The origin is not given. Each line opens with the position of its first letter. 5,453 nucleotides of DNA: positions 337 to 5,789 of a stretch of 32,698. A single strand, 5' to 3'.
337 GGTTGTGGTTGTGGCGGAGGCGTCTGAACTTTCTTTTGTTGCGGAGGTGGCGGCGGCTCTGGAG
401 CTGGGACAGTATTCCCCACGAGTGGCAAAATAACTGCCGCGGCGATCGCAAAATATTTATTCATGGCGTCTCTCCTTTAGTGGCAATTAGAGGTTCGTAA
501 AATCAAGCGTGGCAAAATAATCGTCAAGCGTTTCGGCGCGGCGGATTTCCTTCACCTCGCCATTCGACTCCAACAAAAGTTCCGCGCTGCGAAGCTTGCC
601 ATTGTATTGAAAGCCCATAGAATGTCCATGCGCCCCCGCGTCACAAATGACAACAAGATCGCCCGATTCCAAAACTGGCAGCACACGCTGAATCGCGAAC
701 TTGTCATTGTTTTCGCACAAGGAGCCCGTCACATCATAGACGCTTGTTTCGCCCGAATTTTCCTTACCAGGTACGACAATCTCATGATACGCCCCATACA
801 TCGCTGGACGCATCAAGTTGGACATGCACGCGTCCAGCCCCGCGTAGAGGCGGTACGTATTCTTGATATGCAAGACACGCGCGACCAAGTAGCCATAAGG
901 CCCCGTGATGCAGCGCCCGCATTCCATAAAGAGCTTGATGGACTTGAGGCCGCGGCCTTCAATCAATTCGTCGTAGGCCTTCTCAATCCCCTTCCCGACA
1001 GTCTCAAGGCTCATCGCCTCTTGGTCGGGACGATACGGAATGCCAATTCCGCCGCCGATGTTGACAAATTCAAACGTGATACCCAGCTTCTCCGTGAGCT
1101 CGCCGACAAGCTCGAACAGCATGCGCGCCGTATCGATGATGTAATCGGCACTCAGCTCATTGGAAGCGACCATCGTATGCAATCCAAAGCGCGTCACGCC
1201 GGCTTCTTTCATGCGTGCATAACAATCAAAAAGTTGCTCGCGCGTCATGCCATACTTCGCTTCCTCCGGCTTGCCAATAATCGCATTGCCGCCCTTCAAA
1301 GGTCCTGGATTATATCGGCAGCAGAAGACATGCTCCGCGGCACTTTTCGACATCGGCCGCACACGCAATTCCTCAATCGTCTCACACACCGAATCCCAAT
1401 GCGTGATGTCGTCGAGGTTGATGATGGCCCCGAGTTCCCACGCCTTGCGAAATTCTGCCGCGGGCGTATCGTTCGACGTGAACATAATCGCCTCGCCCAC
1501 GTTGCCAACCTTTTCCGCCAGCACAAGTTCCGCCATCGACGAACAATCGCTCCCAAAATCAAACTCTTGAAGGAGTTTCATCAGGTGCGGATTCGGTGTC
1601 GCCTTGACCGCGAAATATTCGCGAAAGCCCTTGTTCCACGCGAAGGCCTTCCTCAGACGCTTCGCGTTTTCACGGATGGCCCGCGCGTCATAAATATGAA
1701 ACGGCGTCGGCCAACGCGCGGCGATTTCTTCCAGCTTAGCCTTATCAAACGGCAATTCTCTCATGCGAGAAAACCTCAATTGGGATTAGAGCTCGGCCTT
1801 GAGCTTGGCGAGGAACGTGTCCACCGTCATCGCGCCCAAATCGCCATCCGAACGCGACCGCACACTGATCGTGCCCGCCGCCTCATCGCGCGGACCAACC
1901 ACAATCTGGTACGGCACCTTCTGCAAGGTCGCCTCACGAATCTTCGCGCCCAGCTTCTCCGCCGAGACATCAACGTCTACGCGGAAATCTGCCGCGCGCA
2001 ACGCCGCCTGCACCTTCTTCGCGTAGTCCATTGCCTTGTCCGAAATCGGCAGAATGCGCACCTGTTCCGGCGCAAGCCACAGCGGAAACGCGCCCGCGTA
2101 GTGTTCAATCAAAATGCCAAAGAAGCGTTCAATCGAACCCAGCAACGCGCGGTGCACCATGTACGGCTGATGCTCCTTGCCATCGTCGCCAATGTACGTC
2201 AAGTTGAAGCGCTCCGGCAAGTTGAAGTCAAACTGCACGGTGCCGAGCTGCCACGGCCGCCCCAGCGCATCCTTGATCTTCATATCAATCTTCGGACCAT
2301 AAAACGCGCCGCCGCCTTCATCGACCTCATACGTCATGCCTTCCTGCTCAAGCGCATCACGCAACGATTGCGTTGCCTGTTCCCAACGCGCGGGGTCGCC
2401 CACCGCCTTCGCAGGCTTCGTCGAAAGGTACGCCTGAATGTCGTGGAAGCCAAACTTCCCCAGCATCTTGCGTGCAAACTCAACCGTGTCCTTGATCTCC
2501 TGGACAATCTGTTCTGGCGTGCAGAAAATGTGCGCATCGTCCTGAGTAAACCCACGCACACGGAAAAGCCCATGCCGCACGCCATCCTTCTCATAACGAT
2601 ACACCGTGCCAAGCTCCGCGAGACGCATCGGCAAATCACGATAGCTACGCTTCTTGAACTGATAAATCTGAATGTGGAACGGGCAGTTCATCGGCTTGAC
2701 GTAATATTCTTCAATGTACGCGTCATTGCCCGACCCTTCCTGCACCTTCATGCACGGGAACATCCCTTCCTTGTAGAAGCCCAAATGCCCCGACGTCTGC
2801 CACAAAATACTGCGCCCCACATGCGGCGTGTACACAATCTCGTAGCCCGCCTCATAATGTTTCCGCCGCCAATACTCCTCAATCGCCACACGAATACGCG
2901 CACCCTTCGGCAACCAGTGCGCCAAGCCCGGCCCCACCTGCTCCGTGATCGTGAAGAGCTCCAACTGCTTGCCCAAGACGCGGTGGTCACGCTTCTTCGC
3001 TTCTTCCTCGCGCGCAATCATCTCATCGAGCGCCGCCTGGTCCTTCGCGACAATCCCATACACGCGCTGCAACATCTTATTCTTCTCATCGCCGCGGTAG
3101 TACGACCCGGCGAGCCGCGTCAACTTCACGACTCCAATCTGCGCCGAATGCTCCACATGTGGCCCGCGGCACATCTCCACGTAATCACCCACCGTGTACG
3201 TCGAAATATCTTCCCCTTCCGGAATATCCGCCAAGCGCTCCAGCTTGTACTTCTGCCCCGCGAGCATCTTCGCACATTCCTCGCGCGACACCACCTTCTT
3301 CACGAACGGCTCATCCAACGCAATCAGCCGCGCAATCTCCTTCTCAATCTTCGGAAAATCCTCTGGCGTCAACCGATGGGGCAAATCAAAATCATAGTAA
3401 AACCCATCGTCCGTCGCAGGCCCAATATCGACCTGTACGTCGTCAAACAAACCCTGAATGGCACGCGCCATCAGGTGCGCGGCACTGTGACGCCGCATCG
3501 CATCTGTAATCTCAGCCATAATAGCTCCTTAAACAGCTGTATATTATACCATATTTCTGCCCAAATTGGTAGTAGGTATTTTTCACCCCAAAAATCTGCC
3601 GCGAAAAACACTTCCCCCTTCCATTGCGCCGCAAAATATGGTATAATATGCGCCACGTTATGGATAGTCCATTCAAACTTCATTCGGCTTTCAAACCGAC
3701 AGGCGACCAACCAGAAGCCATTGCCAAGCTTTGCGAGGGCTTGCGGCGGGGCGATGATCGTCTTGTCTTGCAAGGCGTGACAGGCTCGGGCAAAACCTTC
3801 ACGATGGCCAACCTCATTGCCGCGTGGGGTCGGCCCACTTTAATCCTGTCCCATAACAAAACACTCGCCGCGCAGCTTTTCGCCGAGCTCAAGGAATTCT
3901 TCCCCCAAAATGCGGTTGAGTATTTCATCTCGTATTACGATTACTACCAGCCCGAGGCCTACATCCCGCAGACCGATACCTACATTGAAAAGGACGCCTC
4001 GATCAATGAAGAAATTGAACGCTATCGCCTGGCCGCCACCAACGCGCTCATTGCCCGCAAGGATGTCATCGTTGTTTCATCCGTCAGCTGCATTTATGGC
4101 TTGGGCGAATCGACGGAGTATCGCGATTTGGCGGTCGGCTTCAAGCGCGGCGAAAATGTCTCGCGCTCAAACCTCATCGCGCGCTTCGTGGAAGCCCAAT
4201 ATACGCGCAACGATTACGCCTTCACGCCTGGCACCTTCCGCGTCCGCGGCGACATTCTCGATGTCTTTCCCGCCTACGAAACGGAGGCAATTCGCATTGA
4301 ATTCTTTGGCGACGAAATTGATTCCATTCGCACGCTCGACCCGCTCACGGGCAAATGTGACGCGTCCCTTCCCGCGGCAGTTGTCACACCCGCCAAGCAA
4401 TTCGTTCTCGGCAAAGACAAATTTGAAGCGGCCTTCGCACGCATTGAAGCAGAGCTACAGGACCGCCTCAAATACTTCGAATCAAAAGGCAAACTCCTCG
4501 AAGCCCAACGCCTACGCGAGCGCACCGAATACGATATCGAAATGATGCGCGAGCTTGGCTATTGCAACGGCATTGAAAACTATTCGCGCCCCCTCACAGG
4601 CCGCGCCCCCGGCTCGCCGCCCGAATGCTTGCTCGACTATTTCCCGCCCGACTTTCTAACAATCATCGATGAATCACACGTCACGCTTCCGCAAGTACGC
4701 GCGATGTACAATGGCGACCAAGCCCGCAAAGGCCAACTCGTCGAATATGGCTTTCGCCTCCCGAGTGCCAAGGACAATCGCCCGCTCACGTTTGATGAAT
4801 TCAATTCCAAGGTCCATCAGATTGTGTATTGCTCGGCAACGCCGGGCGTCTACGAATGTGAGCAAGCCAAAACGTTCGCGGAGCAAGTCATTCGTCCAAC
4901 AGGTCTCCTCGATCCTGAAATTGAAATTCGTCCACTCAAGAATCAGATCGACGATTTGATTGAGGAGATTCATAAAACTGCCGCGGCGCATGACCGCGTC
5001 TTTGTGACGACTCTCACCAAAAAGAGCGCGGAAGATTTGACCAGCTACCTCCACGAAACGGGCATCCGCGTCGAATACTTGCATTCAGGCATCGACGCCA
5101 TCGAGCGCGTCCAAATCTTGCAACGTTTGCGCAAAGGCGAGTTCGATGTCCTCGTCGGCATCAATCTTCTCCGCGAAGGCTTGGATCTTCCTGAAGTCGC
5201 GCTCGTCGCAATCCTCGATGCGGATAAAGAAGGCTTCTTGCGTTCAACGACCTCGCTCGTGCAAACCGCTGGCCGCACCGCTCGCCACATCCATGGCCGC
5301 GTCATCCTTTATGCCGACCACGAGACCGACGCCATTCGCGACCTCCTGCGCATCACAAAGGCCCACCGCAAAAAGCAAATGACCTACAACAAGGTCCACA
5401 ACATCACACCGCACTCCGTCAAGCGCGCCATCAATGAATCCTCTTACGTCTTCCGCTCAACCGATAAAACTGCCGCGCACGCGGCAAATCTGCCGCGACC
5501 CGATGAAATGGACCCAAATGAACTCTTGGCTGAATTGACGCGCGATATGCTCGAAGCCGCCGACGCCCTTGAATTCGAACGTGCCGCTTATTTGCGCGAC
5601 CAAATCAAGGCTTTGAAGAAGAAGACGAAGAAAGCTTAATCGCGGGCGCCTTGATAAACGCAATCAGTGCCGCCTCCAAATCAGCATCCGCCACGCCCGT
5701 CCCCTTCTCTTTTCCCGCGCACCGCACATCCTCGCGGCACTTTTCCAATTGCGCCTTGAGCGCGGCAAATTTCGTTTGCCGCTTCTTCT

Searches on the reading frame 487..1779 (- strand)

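Call 55: search_protein_families(library=pfam, proteins=[window:487-1779:-], max_evalue=0.00001)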
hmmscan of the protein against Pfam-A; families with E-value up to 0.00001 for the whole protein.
window:487-1779:- (430 aa): 2 families
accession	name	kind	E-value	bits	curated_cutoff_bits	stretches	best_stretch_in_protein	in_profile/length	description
PF02784.22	Orn_Arg_deC_N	-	2.2e-24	86.6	23.4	1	34-292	3-246/247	Pyridoxal-dependent decarboxylase, pyridoxal binding domain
PF00278.28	Orn_DAP_Arg_deC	-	1.8e-19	70.2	23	1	216-382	5-95/95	Pyridoxal-dependent decarboxylase, C-terminal sheet domain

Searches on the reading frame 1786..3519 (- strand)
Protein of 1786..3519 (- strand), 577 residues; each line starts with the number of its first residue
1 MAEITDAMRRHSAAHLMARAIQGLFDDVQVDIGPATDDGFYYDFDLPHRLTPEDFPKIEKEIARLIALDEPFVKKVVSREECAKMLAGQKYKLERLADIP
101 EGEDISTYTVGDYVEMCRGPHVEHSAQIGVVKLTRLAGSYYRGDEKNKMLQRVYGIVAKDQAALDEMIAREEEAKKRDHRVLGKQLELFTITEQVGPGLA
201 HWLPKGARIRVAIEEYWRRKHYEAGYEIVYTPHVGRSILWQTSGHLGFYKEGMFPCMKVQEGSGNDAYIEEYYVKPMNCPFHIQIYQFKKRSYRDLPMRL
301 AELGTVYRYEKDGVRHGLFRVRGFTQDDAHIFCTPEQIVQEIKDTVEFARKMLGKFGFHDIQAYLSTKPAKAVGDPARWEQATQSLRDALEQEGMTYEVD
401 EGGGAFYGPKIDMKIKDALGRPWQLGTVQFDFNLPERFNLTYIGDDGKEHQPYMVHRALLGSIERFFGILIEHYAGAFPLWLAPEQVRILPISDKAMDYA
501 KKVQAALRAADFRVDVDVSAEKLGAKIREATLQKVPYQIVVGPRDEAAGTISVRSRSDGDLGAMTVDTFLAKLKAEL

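Call 55: search_protein_families(library=pfam, proteins=[window:1786-3519:-], max_evalue=0.00001)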
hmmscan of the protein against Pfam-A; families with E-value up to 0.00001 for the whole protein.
window:1786-3519:- (577 aa): 3 families
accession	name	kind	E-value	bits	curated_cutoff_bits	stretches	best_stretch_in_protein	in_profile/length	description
PF00587.30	tRNA-synt_2b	-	3.6e-47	161.2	29.3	1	270-474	9-179/179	tRNA synthetase class II core domain (G, H, P, S and T)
PF03129.25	HGTP_anticodon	-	6.4e-26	90.8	21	1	486-575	1-93/94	Anticodon binding domain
PF07973.19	tRNA_SAD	-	3.5e-15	56.1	24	1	105-154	1-44/44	Threonyl and Alanyl tRNA synthetase second additional domain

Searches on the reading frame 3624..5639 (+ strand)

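Call 55: search_protein_families(library=pfam, proteins=[window:3624-5639:+], max_evalue=0.00001)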
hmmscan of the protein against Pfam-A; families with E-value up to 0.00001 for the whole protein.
window:3624-5639:+ (671 aa): 6 families
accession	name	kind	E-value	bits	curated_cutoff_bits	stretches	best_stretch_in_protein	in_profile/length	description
PF17757.6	UvrB_inter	-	6.2e-33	113.2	22.9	1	173-260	3-91/91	UvrB interaction domain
PF00271.37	Helicase_C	-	1.7e-20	73.7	23.5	1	442-555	3-109/110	Helicase conserved C-terminal domain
PF12344.14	UvrB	-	4.7e-13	49.2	27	1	562-603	1-42/43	Ultra-violet resistance protein B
PF04851.21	ResIII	-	1.2e-11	45.2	22.5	1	24-104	3-84/164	Type III restriction enzyme, res subunit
PF02151.25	UVR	-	3.8e-10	39.6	21.5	1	633-667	2-36/36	UvrB/uvrC motif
PF00270.35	DEAD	-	2.3e-06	27.9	26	0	28-96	3-72/167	DEAD/DEAH box helicase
